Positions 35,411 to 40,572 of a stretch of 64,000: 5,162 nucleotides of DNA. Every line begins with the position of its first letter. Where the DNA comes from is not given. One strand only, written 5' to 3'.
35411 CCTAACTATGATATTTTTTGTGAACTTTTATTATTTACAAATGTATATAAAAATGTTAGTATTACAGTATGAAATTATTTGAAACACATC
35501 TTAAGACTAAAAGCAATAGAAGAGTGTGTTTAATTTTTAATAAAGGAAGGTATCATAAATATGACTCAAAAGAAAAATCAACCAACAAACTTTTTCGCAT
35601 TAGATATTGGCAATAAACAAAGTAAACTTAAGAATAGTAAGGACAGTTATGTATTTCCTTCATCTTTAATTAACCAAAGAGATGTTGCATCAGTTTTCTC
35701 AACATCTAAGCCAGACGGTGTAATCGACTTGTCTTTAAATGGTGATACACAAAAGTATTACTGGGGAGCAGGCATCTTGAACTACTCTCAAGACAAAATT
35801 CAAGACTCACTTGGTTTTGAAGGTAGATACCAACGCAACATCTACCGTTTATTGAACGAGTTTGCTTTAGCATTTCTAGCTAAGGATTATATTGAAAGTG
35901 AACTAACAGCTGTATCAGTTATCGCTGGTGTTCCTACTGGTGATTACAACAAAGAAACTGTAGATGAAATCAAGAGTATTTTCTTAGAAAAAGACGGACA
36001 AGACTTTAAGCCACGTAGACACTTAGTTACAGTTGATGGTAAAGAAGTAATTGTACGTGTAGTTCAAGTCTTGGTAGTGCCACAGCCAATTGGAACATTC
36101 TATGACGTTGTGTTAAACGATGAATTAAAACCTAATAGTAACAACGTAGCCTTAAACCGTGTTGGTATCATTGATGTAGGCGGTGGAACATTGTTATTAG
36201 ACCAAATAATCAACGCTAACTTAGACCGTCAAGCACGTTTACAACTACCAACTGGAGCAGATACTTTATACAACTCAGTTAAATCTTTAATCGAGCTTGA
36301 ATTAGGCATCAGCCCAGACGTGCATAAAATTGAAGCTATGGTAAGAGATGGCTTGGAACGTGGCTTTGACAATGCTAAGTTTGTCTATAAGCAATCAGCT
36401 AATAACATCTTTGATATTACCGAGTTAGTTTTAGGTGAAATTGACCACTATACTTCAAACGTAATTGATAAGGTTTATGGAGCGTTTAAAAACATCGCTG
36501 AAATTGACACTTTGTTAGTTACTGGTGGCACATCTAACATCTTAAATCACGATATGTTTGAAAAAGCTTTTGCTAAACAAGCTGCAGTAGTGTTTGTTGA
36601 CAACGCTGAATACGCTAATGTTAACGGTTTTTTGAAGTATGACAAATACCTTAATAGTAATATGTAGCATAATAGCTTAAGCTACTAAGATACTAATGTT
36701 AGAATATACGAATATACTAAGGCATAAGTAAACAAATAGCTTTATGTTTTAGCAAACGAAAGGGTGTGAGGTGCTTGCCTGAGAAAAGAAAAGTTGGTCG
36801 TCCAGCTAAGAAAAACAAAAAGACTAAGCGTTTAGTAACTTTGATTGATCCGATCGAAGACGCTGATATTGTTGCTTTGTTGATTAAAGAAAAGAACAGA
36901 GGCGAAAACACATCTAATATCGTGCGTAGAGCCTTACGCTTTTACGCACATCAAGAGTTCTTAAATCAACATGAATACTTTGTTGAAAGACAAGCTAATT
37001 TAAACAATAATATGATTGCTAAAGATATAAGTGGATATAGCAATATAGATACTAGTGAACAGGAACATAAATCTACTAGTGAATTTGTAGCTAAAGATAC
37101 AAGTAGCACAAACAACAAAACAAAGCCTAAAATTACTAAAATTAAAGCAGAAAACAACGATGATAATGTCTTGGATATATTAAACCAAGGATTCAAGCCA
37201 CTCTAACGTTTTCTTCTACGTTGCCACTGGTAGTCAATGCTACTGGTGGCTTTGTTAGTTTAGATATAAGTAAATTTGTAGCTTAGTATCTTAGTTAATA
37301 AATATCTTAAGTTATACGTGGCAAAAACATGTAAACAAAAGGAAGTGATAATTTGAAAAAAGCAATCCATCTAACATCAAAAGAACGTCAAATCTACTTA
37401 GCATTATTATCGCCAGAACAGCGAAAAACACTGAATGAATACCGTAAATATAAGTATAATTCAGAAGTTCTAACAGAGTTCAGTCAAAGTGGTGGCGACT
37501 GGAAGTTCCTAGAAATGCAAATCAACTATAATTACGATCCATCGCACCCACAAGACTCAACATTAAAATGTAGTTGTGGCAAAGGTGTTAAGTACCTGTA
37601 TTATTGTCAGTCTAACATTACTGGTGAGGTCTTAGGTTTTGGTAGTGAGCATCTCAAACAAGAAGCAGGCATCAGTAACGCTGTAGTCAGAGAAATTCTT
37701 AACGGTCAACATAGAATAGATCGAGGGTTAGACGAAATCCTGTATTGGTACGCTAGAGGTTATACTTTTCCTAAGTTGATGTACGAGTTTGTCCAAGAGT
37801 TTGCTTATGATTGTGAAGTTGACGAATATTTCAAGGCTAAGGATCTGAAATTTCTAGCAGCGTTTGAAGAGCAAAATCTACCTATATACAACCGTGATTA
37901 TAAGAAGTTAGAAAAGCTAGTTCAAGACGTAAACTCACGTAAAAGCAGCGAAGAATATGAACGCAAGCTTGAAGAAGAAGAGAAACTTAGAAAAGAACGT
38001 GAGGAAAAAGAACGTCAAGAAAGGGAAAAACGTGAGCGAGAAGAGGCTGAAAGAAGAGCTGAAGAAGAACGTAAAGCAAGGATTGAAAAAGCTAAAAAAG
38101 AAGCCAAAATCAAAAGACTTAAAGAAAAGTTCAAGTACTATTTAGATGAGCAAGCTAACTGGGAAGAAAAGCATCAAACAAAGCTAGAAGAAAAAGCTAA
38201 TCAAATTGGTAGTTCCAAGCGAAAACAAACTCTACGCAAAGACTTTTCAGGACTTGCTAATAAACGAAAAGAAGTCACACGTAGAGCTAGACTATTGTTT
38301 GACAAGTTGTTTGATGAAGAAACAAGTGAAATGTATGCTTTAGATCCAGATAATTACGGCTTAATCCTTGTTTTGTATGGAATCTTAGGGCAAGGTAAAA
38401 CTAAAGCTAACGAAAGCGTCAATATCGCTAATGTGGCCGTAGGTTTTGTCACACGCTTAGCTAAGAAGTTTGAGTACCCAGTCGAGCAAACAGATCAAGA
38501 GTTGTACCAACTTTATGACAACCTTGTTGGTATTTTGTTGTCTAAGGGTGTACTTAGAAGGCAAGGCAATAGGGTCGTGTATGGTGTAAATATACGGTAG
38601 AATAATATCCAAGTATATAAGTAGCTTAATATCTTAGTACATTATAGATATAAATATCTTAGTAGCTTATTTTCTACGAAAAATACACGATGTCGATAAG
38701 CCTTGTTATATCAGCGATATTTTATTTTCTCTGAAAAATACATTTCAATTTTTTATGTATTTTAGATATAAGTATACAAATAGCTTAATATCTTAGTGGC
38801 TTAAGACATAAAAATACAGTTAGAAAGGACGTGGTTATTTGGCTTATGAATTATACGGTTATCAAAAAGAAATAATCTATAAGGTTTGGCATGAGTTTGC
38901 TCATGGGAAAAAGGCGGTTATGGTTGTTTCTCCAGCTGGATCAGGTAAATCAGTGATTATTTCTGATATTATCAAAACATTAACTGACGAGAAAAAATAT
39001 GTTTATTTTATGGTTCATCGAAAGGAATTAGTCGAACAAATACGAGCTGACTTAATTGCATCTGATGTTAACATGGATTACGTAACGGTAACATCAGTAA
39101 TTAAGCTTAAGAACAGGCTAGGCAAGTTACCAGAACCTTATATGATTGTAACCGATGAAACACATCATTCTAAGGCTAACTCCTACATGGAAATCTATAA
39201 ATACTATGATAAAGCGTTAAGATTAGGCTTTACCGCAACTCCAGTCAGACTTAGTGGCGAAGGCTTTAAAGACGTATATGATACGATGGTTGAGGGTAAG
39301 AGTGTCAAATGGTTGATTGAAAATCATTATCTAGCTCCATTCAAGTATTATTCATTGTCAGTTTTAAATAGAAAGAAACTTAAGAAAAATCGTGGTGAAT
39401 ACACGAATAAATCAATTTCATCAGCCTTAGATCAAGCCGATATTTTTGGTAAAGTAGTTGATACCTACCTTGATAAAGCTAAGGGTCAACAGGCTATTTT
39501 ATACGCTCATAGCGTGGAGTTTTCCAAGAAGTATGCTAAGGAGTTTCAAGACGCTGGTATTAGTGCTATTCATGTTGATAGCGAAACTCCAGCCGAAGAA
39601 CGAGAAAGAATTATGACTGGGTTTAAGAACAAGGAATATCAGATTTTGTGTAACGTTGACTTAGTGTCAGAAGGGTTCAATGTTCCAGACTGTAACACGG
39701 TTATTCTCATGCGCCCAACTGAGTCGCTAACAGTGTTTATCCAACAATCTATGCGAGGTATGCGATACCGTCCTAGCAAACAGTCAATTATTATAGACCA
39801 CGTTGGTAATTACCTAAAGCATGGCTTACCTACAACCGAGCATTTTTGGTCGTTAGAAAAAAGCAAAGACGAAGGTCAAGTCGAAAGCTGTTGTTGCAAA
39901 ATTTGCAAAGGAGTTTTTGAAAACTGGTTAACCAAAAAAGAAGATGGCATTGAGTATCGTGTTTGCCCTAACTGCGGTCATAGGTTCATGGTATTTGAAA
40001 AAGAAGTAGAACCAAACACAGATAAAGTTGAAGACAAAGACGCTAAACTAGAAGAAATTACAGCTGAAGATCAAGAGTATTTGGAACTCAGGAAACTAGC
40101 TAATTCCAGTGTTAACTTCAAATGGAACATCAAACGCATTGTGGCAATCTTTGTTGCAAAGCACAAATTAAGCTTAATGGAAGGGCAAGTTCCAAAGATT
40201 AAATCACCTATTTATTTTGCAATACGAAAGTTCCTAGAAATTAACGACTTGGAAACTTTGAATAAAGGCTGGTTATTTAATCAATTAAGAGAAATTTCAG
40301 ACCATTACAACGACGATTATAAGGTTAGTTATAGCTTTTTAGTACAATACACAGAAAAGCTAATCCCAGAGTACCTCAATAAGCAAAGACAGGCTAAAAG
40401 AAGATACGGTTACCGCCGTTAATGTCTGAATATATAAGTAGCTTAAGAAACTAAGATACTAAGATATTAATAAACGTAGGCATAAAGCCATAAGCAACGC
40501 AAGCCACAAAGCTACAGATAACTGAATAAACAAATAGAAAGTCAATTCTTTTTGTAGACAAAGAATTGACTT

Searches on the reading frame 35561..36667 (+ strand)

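Call 10: search_protein_families(library=pfam, proteins=[window:35561-36667:+], max_evalue=0.01)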
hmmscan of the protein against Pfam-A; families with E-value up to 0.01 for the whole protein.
window:35561-36667:+ (368 aa): 3 families
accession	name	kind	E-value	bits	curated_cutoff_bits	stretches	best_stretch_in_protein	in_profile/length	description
PF17989.7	ALP_N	-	3.3e-14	53.8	26.3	1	13-178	1-148/148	Actin like proteins N terminal domain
PF22128.2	Alp7A_like_C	-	1.6e-08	34.9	22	1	202-334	3-135/156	Alp7A C-terminal domain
PF21523.3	ParM_N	-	0.00019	22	27.4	1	199-358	5-157/159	Plasmid segregation protein ParM, C-terminal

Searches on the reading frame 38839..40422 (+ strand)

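Call 9: search_protein_families(library=pfam, proteins=[window:38839-40422:+], max_evalue=0.01)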
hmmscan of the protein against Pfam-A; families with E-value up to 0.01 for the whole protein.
window:38839-40422:+ (527 aa): 9 families
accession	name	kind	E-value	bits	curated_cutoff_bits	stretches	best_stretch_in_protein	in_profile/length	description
PF04851.21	ResIII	-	5e-24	85.5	22.5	2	3-72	2-73/164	Type III restriction enzyme, res subunit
PF00271.37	Helicase_C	-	1.3e-19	70.9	23.5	1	207-310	6-109/110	Helicase conserved C-terminal domain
PF18766.7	SWI2_SNF2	-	2.4e-08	34.4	26.7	1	102-172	121-192/221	SWI2/SNF2 ATPase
PF00270.35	DEAD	-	7.7e-08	32.7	26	1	15-73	6-66/167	DEAD/DEAH box helicase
PF09848.15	SLFN-g3_helicase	-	0.00034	20.4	24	1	26-112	3-92/354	Schlafen group 3, DNA/RNA helicase domain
PF12775.13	AAA_7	-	0.00075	19.5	25.8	1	20-58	29-67/181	P-loop containing dynein motor region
PF24883.2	NPHP3_N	-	0.0016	19.1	24.8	1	14-62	12-61/164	Nephrocystin 3, N-terminal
PF13604.12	AAA_30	-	0.0071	16.5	27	0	21-122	15-111/191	AAA domain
PF25199.1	nSTAND_NTPase5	-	0.0091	16.3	34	0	22-66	39-84/145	Novel STAND NTPase 5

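Call 67: search_protein_families(library=padloc, proteins=[window:38839-40419:+], max_evalue=0.001)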
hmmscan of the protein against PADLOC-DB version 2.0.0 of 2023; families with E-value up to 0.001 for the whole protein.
window:38839-40419:+ (527 aa): 18 families
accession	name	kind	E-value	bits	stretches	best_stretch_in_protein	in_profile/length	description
PDLC03659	mREase_IV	-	5.3e-29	98.7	1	92-324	326-568/945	Type IV methyl-directed restriction enzyme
PDLC03658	mREase_IV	-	1.4e-23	80.6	1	102-327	338-563/953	Type IV methyl-directed restriction enzyme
PDLC02707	PbeA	-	3.3e-21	73.5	2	195-320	504-628/672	PbeA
PDLC02704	PbeA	-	3.5e-17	60.2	2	233-321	554-643/682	PbeA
PDLC03049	REase_I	-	1.4e-11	41.2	2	102-170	287-358/807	Type I restriction enzyme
PDLC03047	REase_I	-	2e-11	40.4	1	8-138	347-494/1107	Type I restriction enzyme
PDLC01439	typeIV_DinG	-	1.6e-09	35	1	211-291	402-480/575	CAS-IV-A; associated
PDLC02706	PbeA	-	1.3e-08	31.9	1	230-319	579-668/722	PbeA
PDLC02350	AbiO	-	2.8e-08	31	1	3-124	177-282/468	AbiO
PDLC02372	Nhi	-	6.7e-08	29.6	1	3-123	181-287/470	-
PDLC03042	REase_I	-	8.1e-07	24.8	0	226-313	746-833/1170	Type I restriction enzyme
PDLC02864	DpdF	-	1.6e-06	25.2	1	206-306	224-324/610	DpdF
PDLC03928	PsyrT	-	1.6e-06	24.7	1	210-312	236-337/689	-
PDLC03597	REase_MTase_IIG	-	4.1e-06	22.6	1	191-315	485-600/1646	Type IIG restriction enzyme-methyltransferase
PDLC02870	DpdF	-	1.4e-05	21.8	1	199-309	208-319/534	DpdF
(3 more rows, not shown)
